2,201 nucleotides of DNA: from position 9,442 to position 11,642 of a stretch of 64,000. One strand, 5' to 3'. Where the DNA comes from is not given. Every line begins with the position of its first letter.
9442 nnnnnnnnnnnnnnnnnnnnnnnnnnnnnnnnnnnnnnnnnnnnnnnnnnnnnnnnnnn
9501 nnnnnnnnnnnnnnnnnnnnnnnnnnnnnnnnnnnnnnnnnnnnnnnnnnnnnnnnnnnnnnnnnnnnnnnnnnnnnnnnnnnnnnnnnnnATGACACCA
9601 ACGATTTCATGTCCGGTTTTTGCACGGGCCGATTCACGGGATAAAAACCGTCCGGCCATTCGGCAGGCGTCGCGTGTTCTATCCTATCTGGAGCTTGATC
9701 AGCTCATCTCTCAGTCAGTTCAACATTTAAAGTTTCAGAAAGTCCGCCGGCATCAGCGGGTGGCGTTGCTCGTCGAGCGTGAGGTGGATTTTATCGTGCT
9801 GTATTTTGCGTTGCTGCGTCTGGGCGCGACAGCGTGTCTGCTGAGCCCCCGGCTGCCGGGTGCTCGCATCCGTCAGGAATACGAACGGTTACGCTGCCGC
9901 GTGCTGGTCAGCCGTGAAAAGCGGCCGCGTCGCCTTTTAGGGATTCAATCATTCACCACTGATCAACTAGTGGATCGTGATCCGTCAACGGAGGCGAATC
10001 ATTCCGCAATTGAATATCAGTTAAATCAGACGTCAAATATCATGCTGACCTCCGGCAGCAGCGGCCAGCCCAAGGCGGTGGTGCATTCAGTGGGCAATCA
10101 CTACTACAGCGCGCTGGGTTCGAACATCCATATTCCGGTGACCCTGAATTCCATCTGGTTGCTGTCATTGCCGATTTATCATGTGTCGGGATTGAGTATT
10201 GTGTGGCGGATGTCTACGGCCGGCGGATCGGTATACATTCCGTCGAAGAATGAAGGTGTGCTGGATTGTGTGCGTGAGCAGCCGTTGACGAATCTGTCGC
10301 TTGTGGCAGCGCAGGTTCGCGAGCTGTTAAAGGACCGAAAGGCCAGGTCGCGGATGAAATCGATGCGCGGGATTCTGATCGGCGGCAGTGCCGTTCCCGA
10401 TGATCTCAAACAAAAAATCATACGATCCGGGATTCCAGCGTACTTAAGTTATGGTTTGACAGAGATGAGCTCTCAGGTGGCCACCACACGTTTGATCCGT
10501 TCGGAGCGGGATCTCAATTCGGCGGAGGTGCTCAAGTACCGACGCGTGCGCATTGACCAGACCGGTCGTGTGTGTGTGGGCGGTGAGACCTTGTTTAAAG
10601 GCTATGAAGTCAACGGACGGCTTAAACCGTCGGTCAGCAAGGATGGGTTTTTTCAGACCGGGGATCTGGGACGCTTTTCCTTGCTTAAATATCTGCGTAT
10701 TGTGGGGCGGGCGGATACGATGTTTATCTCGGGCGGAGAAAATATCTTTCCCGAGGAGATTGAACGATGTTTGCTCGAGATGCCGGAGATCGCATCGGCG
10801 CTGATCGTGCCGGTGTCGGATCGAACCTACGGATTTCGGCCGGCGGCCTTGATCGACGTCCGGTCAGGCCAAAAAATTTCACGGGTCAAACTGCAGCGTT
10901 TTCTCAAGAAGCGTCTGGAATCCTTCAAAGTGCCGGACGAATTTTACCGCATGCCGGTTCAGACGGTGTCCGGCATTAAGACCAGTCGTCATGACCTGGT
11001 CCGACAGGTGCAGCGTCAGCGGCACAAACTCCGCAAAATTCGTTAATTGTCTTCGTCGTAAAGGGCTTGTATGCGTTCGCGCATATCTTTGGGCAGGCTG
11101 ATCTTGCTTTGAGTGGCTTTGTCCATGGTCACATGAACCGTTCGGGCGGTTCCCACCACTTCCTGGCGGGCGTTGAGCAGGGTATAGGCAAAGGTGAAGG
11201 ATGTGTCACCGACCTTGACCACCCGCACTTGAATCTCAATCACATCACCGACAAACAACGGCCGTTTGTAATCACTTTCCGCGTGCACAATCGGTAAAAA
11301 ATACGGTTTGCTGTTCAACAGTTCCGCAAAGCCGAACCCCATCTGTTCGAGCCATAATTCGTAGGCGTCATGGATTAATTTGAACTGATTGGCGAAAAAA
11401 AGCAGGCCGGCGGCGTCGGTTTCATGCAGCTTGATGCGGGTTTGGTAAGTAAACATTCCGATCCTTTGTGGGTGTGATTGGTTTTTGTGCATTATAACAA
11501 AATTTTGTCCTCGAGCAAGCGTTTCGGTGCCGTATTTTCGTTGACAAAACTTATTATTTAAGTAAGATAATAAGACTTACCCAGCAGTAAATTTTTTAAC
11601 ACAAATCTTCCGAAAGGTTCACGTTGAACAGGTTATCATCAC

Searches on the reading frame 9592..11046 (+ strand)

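Call 83: search_protein_families(library=pfam, proteins=[window:9592-11046:+], max_evalue=0.01)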
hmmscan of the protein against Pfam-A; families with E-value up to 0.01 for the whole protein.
window:9592-11046:+ (484 aa): 2 families
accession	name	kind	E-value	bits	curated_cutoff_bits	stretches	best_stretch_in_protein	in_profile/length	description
PF00501.34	AMP-binding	-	8.7e-44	150.3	29.9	1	11-338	2-383/384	AMP-binding enzyme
PF13193.12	AMP-binding_C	-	1.8e-06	29.2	24.5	1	389-454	1-66/76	AMP-binding enzyme C-terminal domain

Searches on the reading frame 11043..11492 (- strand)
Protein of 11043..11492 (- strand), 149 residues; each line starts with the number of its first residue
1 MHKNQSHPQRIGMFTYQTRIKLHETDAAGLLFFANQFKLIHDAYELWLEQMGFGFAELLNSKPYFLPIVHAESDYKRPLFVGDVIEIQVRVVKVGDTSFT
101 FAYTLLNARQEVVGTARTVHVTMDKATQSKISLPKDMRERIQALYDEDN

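Call 83: search_protein_families(library=pfam, proteins=[window:11043-11492:-], max_evalue=0.01)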
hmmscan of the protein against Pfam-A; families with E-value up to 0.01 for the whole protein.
window:11043-11492:- (149 aa): 3 families
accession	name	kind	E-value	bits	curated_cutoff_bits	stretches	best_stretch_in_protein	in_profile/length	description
PF13279.12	4HBT_2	-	2.4e-18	67.2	25.5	1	21-141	2-122/122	Thioesterase-like superfamily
PF03061.28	4HBT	-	2.5e-10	41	20.6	1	29-112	2-77/79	Thioesterase superfamily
PF01643.23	Acyl-ACP_TE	-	0.00028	21.1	23.7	1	15-140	5-130/131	Acyl-ACP thioesterase N-terminal domain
